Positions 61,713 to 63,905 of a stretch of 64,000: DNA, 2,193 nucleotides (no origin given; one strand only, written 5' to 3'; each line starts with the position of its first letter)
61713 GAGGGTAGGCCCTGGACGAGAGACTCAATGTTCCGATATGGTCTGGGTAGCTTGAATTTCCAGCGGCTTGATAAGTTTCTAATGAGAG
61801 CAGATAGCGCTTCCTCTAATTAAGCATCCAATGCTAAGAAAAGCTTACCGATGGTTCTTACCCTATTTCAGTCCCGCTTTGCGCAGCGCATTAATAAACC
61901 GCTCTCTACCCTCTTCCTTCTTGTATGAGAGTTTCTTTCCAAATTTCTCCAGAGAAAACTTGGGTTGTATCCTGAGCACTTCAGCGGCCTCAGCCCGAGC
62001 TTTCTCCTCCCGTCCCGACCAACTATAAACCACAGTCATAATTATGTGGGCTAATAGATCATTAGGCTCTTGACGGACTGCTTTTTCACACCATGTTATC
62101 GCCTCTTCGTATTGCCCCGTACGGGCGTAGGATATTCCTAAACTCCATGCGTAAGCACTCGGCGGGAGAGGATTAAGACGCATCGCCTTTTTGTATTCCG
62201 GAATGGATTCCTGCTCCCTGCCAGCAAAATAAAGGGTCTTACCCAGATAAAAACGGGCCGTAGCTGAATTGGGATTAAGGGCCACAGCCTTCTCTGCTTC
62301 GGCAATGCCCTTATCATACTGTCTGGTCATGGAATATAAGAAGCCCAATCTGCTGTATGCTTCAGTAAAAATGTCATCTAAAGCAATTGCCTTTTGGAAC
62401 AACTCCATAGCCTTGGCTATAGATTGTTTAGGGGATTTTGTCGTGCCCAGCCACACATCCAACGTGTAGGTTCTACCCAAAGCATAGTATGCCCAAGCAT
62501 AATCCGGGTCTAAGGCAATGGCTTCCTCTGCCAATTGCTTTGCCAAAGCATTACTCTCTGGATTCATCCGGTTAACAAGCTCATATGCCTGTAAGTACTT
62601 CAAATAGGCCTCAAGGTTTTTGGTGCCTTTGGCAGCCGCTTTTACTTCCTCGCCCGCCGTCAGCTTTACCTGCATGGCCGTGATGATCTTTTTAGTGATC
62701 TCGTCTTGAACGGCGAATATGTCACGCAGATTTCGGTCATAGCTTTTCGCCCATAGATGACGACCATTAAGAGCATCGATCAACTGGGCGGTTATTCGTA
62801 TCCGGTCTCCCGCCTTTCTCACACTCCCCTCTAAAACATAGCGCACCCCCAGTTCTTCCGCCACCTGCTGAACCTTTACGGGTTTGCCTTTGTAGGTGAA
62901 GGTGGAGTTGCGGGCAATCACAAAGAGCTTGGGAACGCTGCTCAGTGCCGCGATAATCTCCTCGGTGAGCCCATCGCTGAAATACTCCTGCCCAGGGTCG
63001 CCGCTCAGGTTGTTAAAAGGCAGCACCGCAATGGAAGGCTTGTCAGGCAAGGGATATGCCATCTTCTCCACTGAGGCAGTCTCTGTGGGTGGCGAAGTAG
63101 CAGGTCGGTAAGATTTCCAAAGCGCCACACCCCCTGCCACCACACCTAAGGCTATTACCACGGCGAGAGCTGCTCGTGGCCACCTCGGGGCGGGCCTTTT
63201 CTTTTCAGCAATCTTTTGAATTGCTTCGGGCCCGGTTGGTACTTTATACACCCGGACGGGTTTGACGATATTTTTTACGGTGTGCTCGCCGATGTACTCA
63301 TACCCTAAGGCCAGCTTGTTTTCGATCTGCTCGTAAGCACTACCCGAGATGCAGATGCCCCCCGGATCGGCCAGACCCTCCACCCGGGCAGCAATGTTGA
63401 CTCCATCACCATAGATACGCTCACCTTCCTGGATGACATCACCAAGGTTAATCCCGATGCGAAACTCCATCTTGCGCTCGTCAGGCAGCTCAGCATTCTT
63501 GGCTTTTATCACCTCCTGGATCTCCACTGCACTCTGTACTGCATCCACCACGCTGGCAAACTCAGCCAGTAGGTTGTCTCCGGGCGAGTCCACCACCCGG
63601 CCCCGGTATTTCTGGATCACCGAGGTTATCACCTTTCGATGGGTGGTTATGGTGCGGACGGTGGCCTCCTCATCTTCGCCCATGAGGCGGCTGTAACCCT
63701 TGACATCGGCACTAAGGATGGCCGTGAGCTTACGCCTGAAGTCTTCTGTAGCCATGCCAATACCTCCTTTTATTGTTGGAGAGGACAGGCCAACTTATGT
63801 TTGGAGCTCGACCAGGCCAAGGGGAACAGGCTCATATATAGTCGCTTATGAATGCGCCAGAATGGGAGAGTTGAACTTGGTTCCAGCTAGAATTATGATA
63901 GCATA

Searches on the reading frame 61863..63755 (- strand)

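Call 37: search_protein_families(library=pfam, proteins=[window:61863-63755:-], max_evalue=0.00001)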
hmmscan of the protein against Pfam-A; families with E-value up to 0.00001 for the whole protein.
window:61863-63755:- (630 aa): 10 families
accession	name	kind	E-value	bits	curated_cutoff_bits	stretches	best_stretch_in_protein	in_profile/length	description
PF13414.12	TPR_11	-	7.1e-22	77.3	26.8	0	411-430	19-38/42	TPR repeat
PF13431.12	TPR_17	-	1.3e-21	75.4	24.4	0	408-430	1-23/34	Tetratricopeptide repeat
PF07719.23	TPR_2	-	3.6e-21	73.9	27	0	537-566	5-34/34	Tetratricopeptide repeat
PF00515.34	TPR_1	-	8.6e-15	54.3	27.8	0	539-566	7-34/34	Tetratricopeptide repeat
PF14559.12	TPR_19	-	1.1e-14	55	25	0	547-599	5-57/68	Tetratricopeptide repeat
PF13181.12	TPR_8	-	2.7e-13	49.3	25.7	0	538-566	6-34/34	Tetratricopeptide repeat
PF13428.12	TPR_14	-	4.8e-12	45.7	23.5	0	538-571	6-39/44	Tetratricopeptide repeat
PF13424.12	TPR_12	-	7.8e-12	45.7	30.1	0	466-527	5-74/77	Tetratricopeptide repeat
PF13432.12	TPR_16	-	1e-09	39.1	32.7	0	478-529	11-62/65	Tetratricopeptide repeat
PF00211.25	Guanylate_cyc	-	1.5e-09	38.2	21.9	1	12-161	10-171/183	Adenylate and Guanylate cyclase catalytic domain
